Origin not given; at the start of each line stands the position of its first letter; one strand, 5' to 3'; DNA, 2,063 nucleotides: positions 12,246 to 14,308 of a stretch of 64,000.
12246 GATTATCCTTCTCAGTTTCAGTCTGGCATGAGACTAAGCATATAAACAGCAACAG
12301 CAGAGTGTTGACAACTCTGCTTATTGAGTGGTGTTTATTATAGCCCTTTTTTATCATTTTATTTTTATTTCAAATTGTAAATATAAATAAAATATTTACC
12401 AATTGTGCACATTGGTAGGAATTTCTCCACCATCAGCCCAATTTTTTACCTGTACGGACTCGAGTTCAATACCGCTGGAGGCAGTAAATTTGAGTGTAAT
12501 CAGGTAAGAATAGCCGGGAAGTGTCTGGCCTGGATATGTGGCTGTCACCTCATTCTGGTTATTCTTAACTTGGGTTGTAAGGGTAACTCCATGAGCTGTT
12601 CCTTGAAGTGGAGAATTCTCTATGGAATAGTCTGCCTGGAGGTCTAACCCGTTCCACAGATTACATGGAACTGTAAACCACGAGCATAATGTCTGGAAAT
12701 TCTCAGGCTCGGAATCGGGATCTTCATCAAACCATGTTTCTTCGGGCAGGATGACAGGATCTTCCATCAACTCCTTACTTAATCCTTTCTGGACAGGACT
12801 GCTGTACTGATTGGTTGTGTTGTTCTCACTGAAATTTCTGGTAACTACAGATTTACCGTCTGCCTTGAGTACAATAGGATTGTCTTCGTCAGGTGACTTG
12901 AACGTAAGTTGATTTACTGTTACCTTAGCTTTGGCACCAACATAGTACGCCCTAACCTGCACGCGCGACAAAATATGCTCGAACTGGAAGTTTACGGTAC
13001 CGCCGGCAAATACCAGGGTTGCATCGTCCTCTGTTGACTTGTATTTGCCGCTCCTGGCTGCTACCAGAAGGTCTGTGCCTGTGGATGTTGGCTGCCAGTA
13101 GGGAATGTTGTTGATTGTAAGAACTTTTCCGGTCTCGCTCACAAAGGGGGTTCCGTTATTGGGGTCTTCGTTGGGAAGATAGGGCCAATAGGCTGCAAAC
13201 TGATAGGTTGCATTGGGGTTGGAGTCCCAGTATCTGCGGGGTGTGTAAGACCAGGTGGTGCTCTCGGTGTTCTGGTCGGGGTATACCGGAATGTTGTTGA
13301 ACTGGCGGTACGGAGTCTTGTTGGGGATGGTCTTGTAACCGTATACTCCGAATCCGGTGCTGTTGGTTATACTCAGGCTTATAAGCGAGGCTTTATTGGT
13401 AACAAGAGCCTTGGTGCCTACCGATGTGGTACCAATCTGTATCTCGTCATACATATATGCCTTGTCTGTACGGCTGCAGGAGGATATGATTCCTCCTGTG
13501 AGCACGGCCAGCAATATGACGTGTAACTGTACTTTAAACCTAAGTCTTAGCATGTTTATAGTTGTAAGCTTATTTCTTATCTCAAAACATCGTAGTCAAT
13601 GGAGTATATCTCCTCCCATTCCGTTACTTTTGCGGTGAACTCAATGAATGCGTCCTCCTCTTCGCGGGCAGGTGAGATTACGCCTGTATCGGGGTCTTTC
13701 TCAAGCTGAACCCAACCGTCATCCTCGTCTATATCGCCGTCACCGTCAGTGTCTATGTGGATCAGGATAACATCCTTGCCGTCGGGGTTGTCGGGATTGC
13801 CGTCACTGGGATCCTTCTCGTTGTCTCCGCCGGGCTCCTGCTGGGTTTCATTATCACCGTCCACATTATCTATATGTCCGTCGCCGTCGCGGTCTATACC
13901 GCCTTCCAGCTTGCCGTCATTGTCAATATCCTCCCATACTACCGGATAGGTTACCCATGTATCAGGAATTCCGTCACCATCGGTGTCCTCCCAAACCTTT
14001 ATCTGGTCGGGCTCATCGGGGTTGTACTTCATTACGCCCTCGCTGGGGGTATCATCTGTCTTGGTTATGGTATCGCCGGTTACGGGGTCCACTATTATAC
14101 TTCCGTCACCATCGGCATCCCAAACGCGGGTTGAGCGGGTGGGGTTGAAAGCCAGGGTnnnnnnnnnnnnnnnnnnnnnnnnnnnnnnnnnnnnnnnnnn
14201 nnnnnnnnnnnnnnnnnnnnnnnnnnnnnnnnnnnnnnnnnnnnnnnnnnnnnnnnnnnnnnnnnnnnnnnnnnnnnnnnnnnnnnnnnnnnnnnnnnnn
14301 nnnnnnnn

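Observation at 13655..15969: Two adjacent pilin-like genes carry 155-aa and 245-aa Asp-rich DxDxDG calcium-binding-type spacers, inserted between the pilin body and the C-terminal strand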

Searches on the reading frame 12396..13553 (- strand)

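Call 4: search_protein_families(library=pfam, proteins=[window:12396-13553:-], max_evalue=1)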
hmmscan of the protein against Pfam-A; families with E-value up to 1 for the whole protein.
window:12396-13553:- (385 aa): 1 family
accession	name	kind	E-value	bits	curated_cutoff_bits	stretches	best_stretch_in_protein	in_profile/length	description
PF13149.12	Mfa_like_1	-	1e-16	62.2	27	2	61-219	7-144/246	Fimbrillin-like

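Call 61: search_protein_families(library=pfam, proteins=[window:12396-13553:-], max_evalue=0.1)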
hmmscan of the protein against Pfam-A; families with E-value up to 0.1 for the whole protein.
window:12396-13553:- (385 aa): 1 family
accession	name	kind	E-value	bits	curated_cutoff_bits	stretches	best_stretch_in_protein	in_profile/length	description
PF13149.12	Mfa_like_1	-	1e-16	62.2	27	1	61-219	7-144/246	Fimbrillin-like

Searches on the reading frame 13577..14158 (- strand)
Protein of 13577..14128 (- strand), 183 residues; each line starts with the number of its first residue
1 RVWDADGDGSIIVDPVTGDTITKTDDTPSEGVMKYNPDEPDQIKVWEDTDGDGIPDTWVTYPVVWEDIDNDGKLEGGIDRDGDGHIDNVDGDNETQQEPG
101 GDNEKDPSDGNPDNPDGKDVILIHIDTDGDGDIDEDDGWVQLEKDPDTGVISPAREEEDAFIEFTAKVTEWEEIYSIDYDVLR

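Call 7: search_protein_families(library=pfam, proteins=[window:13577-14128:-], max_evalue=10)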
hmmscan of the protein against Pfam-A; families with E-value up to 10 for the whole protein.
window:13577-14128:- (183 aa): 1 family
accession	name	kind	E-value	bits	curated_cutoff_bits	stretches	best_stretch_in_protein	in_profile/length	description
PF11634.13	IPI_T4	-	1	9.9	25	1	117-157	16-55/76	Nuclease inhibitor from bacteriophage T4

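Call 28: search_protein_families(library=ncbifam, proteins=[window:13643-14158:-], max_evalue=1)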
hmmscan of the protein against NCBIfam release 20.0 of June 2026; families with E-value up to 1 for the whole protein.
window:13643-14158:- (172 aa): 0 families

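Call 30: find_homologous_proteins(query=window:13643-14140:-, max_evalue=0.001)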
Query window:13643-14140:- (166 aa): 13 proteins with E <= 0.001 among 865 candidates.
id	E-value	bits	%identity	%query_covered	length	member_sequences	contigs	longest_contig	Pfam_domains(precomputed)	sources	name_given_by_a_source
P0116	7.8e-70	253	74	100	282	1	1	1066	-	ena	-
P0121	9.5e-70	252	75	97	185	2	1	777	-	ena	-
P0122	7.0e-58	214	66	99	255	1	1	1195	-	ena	-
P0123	2.7e-56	208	77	78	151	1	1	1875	-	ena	-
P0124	4.2e-53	198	73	78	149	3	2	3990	-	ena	-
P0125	3.0e-45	172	67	78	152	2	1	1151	-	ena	-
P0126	9.8e-32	128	73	52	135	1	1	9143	-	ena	-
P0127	1.6e-25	108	69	49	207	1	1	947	PF01261.31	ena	-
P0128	3.5e-19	87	66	45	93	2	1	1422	-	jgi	jgi:hypothetical protein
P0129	4.3e-17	81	52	63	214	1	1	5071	-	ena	-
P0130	2.5e-16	78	58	55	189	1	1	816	PF02390.24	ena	-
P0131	1.0e-14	73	61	51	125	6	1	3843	-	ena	-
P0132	8.9e-5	40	51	40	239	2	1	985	-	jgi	-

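Call 32: predict_structure(alignment_id=A3)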
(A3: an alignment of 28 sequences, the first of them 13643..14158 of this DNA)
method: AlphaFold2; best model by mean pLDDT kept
length: 172 residues; sequences in the alignment: 28
mean_pLDDT: 81.8   pTM: 0.78
mean pLDDT of the five models: 81.8, 80.7, 80.5, 74.1, 73.8
residues with pLDDT >= 90: 60; 70-90: 72; 50-70: 37; < 50: 3
segments of 3 or more residues with pLDDT < 50: none
pLDDT, mean of each block of 10 residues (from residue 1): 63 82 68 70 91 92 88 92 92 91 73 63 84 88 83 95 81 53
secondary structure, 60 per line:
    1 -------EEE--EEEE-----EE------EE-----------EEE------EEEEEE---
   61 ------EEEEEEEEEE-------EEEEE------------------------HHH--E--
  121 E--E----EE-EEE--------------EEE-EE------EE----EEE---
elements in order: E8-10 E13-16 E43-45 E52-57 E67-76 E84-88 E132-134 E149-151 E167-169

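Call 34: fold_search(model_id=the predicted structure, library=pdb)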
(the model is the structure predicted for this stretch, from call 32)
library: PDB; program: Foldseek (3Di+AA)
matches with E <= 10: 126; with E <= 0.001: 0
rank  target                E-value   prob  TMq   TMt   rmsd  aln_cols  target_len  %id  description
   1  9npg_F                1.6e+00  0.02  0.12  0.14  11.8        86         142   15  X-ray crystal structure of recombinant Can f 1-C100S in complex with human IgE mAb 12F3 Fab (released 2025-08-27)
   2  1gjr                  1.8e+00  0.02  0.14  0.10  16.3       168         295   10  Ferredoxin-NADP+ Reductase complexed with NADP+ by COCRYSTALLIZATION (released 2002-06-27)
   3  8yy6_A                2.1e+00  0.06  0.21  0.08  24.4       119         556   12  Structure of a murine monoclonal antibody Fab5 targeting Epstein-Barr virus gB (released 2025-10-15)
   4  3h2t_A                2.1e+00  0.05  0.19  0.13  11.1       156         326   15  Crystal structure of gene product 6, baseplate protein of bacteriophage T4 (released 2009-05-19)
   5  1yp6                  2.1e+00  0.03  0.15  0.16  12.8        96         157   10  Van der Waals Interactions Dominate Hydrophobic Association in a Protein Binding Site Occluded From Solvent Water (released 2005-08-30)
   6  1e62                  2.2e+00  0.01  0.12  0.09  16.5       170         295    9  Ferredoxin:NADP+ reductase mutant with Lys 75 replaced by Arg (K75R) (released 2001-05-25)
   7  7dru_G                2.3e+00  0.03  0.16  0.21   7.1        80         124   15  Crystal Structure of the Dog Lipocalin Allergen Can f 1 (released 2021-11-10)
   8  1beb_A                2.3e+00  0.03  0.19  0.20   9.9       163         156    9  BOVINE BETA-LACTOGLOBULIN, LATTICE X (released 1997-05-15)
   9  2x3u                  2.5e+00  0.01  0.12  0.09  16.1       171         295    8  Ferredoxin-NADP reductase mutant with Tyr 303 replaced by Phe (Y303F) (released 2010-05-26)
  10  2joz_MODEL_1_A        2.6e+00  0.06  0.22  0.26   9.8       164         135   10  Solution NMR structure of protein yxeF, Northeast Structural Genomics Consortium target Sr500a (released 2007-05-15)
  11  1b2r                  2.6e+00  0.01  0.12  0.08  19.0       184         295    8  FERREDOXIN-NADP+ REDUCTASE (MUTATION: E 301 A) (released 1999-12-15)
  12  1go2                  2.8e+00  0.01  0.14  0.10  15.9       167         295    7  Structure of Ferredoxin-NADP+ Reductase with Lys 72 replaced by Glu (K72E) (released 2002-10-17)
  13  1qh0                  2.8e+00  0.01  0.10  0.07  15.3       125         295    9  FERREDOXIN:NADP+ REDUCTASE MUTANT WITH LEU 76 MUTATED BY ASP AND LEU 78 MUTATED BY ASP (released 2002-02-27)
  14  6nre                  3.3e+00  0.02  0.15  0.16  12.3       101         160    6  Monomeric Lipocalin Can F 6 (released 2019-09-25)
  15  6rrp_A                3.3e+00  0.01  0.14  0.07  12.3       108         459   17  Crystal structure of tyrosinase PvdP from Pseudomonas aeruginosa bound to copper and phenylthiourea (released 2020-04-15)
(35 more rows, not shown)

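Call 43: search_protein_representatives(alignment_id=A3)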
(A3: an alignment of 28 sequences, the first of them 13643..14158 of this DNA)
Query: 28 sequences, 171 profile positions. Proteins with E-value up to 0.001 (for the whole library): 34; up to 1e-10: 24; up to 1e-30: 11. The best 34 are listed.
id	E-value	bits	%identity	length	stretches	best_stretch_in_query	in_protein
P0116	6.0e-74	264.1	-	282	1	1-171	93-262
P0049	7.4e-71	254.0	-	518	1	1-171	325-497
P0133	1.7e-66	239.9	-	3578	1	6-166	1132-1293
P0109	2.7e-65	235.9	-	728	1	1-169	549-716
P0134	6.1e-61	221.8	-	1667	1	9-166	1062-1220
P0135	2.9e-59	216.3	-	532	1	1-171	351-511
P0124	7.2e-55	202.0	-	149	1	43-171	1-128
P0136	1.9e-51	190.8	-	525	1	1-171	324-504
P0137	4.3e-47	176.7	-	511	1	1-171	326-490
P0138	1.7e-41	158.5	-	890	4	40-133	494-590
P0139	8.9e-34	133.3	-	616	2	46-144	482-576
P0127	3.0e-28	115.3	-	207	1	92-171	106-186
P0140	8.4e-28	113.9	-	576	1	2-171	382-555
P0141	2.4e-27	112.4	-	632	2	16-156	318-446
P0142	7.0e-27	110.9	-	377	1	30-171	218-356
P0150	7.2e-11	58.8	-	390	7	42-92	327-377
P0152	4.0e-08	49.9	-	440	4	15-135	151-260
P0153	5.4e-08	49.4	-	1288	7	46-94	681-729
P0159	8.7e-05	39.0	-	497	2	34-98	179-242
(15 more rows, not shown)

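Call 46: search_protein_families(library=pfam, proteins=[P0133, P0134, P0150, P0152, P0153, P0159], max_evalue=0.01)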
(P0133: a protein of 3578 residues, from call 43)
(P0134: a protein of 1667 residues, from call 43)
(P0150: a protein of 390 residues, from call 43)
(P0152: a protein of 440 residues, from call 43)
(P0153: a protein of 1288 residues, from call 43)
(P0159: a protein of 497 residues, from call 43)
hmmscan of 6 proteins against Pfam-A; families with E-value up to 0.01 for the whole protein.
P0133 (3578 aa): 6 families
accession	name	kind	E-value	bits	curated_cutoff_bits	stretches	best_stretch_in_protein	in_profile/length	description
PF09479.16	Flg_new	-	1.4e-31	108.8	27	4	2926-2993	1-64/65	Listeria-Bacteroides repeat domain (List_Bact_rpt)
PF14262.12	Cthe_2159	-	2.4e-11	43.8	25.8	2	2719-2845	122-260/262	Carbohydrate-binding domain-containing protein Cthe_2159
PF07581.17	Glug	-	2.1e-09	37.6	20.5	1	2411-2435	2-28/28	The GLUG motif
PF03160.20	Calx-beta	-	3.4e-06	27.5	27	1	37-87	26-77/119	Calx-beta domain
PF18998.6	Flg_new_2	-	0.0018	18.7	23.6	1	1875-1942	3-67/73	Divergent InlB B-repeat domain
PF19078.6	Big_12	-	0.0056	17.3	27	1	342-420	11-91/102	Bacterial Ig-like domain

P0134 (1667 aa): 3 families
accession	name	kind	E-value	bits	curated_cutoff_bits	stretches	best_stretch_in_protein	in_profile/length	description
PF09479.16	Flg_new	-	8.9e-09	35.8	27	1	287-351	1-61/65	Listeria-Bacteroides repeat domain (List_Bact_rpt)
PF03211.19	Pectate_lyase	-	0.00028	21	25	0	454-502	24-72/202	Pectate lyase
PF05342.19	Peptidase_M26_N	-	0.0012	18.6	27.7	0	475-515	199-239/250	M26 IgA1-specific Metallo-endopeptidase N-terminal region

P0150 (390 aa): 5 families
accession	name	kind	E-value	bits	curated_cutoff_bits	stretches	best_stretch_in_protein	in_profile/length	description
PF13517.12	FG-GAP_3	-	3e-14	53.8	26.9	1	14-81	1-59/61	FG-GAP-like repeat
PF01839.29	FG-GAP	-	3.6e-12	46.3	22.1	0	66-83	3-20/37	FG-GAP repeat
PF22530.2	Terminase-T7_RNaseH-like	-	1.2e-06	29.2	27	0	72-105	2-35/108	Terminase Bacteriophage T7, Ribonuclease H-like domain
PF22322.1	DUF6973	-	0.00023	21.2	27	0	215-236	81-102/124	Domain of unknown function (DUF6973)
PF09049.15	SNN_transmemb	-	0.00045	20.6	25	0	211-220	2-11/32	Stannin transmembrane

P0152 (440 aa): 0 families

P0153 (1288 aa): 22 families
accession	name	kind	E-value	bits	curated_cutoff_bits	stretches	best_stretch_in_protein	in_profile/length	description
PF17210.9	SdrD_B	-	3.4e-97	320.8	29.7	7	40-101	2-62/112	SdrD B-like domain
PF13620.12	CarboxypepD_reg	-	1.3e-51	173.3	32.3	7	60-100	11-51/82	Carboxypeptidase regulatory-like domain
PF17802.7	SpaA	-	3.9e-43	146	23.1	7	60-100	13-55/91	Prealbumin-like fold domain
PF11974.14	bMG3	-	2.1e-38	130.9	34.9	6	61-93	26-58/103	Bacterial alpha-2-macroglobulin MG3 domain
PF17936.7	Big_6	-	1.6e-21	76.8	27.6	1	63-92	22-51/83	Bacterial Ig domain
PF19077.6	Big_13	-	4.8e-18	66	27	0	65-102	42-80/102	Bacterial Ig-like domain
PF13715.12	CarbopepD_reg_2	-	1.4e-17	64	32.2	0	60-100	11-47/88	CarboxypepD_reg-like domain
PF14686.12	fn3_3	-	3.7e-12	46.3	24.4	0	247-290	29-71/75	Polysaccharide lyase family 4, domain II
PF13860.13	FlgD_ig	-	1.1e-10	41.7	27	0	49-84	6-43/79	FlgD Ig-like domain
PF18962.6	Por_Secre_tail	-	4e-10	40.3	27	0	1063-1100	23-63/75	Secretion system C-terminal sorting domain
PF20009.4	GEVED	-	4.7e-09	37.4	24.4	0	211-248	4-37/78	GEVED domain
PF00775.27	Dioxygenase_C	-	2e-08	34.4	27.3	0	738-764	71-97/182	Dioxygenase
PF22902.2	NOMO1-like_9th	-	1.7e-07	31.3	27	0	723-755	9-42/75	BOS complex subunit NOMO1-like, beta sandwich domain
PF12396.14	DUF3659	-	1e-05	25.8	24.8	0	567-580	43-56/61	Protein of unknown function (DUF3659)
PF09430.16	EMC7_beta-sandw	-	2.9e-05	24.7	26.6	0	1074-1102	20-48/122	ER membrane protein complex subunit 7, beta-sandwich domain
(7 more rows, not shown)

P0159 (497 aa): 1 family
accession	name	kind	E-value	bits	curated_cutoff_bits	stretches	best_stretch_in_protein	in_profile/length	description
PF13149.12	Mfa_like_1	-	7e-11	43.1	27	2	297-484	112-246/246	Fimbrillin-like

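Call 55: find_encoding_contigs(protein=P0133, flank=10000, max_places=3)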
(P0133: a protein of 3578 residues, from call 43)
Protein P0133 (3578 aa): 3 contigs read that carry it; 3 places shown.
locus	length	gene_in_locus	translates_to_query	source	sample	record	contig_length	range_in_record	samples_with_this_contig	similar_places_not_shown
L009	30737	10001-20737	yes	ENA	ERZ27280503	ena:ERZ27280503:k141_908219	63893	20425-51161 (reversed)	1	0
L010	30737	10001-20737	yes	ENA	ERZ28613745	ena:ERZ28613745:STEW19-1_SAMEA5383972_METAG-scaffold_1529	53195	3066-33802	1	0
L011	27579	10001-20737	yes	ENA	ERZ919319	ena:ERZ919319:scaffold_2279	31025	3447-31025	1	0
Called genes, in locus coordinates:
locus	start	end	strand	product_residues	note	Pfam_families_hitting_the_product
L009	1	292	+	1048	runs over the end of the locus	PF19543:GH123_N, PF22680:Glyco_hydro_123_N_2 (weak), PF19543:GH123_N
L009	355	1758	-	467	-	-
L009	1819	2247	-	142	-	-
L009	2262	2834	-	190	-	PF04542:Sigma70_r2, PF08281:Sigma70_r4_2, PF06056:Terminase_5 (faint)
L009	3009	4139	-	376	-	PF13439:Glyco_transf_4, PF13579:Glyco_trans_4_4, PF00534:Glycos_transf_1, PF13692:Glyco_trans_1_4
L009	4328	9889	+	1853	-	PF18889:Beta_helix_3 (faint)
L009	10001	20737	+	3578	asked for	PF03160:Calx-beta (faint), PF07581:Glug (faint), PF09479:Flg_new, PF14262:Cthe_2159 (weak), PF09479:Flg_new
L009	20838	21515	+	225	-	-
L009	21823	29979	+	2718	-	PF18998:Flg_new_2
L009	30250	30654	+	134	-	PF11969:DcpS_C, PF01230:HIT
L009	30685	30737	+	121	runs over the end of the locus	-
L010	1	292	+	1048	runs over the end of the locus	PF19543:GH123_N, PF22680:Glyco_hydro_123_N_2 (weak), PF19543:GH123_N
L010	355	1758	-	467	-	-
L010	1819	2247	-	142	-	-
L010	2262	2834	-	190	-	PF04542:Sigma70_r2, PF08281:Sigma70_r4_2, PF06056:Terminase_5 (faint)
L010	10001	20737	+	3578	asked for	PF03160:Calx-beta (faint), PF07581:Glug (faint), PF09479:Flg_new, PF14262:Cthe_2159 (weak), PF09479:Flg_new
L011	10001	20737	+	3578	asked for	PF03160:Calx-beta (faint), PF07581:Glug (faint), PF09479:Flg_new, PF14262:Cthe_2159 (weak), PF09479:Flg_new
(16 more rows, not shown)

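Call 56: search_solved_structures(query=A3, max_evalue=10, show_alignments=3)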
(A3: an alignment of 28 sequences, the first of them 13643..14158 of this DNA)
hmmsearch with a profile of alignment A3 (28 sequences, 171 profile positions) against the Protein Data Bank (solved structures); distinct sequences matched with E-value up to 10: 1.
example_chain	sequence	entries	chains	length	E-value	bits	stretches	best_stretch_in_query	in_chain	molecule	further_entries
6vz6_A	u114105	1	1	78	0.14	15.5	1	69-96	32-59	Cytochrome b5-domain protein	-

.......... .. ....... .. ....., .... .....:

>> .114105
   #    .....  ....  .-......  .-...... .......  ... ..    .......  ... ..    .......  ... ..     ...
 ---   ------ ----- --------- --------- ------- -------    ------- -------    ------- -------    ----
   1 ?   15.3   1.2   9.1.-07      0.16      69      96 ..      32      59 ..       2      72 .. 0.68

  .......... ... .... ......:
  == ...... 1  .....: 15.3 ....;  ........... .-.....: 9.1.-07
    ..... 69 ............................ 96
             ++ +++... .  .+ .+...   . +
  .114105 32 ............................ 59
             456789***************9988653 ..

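Call 70: fold_search(model_id=the predicted structure, library=viral)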
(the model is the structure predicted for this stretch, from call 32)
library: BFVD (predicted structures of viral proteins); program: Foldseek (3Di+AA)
matches with E <= 10: 80; with E <= 0.001: 0
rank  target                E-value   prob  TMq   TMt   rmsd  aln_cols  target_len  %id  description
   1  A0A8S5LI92            1.3e+00  0.04  0.13  0.17  11.7        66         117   17  Uncharacterized protein [Myoviridae sp. ctbwh6]
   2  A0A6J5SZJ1            1.6e+00  0.02  0.12  0.09  16.7       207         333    8  COG3391 Uncharacterized conserved protein [uncultured Caudovirales phage]
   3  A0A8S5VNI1            2.1e+00  0.03  0.20  0.22  12.0       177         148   10  (no name in the UniProt tables at hand)
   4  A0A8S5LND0            2.3e+00  0.03  0.16  0.10  16.6       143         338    8  Uncharacterized protein [Siphoviridae sp. ctsf32]
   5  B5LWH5                2.3e+00  0.01  0.11  0.11  16.5       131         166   13  Uncharacterized protein [Feldmannia species virus]
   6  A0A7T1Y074            2.4e+00  0.05  0.22  0.11  12.8       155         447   15  Baseplate wedge [Shigella phage Sfk20]
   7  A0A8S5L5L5            2.4e+00  0.03  0.18  0.22  14.0       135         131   13  Coat protein [ssRNA phage SRR6960509_11]
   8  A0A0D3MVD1            2.6e+00  0.04  0.10  0.09  11.7        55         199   11  Anti-sigma factor [Staphylococcus phage vB_SepM_ phiIPLA-C1C]
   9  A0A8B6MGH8            2.6e+00  0.01  0.09  0.10  17.1        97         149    5  (no name in the UniProt tables at hand)
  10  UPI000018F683         2.7e+00  0.03  0.14  0.12   5.1        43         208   19  (no name look-up for this kind of identifier)
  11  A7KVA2                3.1e+00  0.01  0.14  0.11  17.9       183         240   12  (no name in the UniProt tables at hand)
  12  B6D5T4                3.2e+00  0.07  0.15  0.13   4.7        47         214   15  Uncharacterized protein [Agrotis ipsilon multiple nucleopolyhedrovirus]
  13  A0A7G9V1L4            3.2e+00  0.02  0.11  0.18   7.7        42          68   26  Uncharacterized protein [Pseudomonas phage phiPsa300]
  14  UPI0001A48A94         3.4e+00  0.04  0.21  0.13  12.5       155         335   15  (no name look-up for this kind of identifier)
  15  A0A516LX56            3.6e+00  0.01  0.11  0.05  16.9       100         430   11  (no name in the UniProt tables at hand)
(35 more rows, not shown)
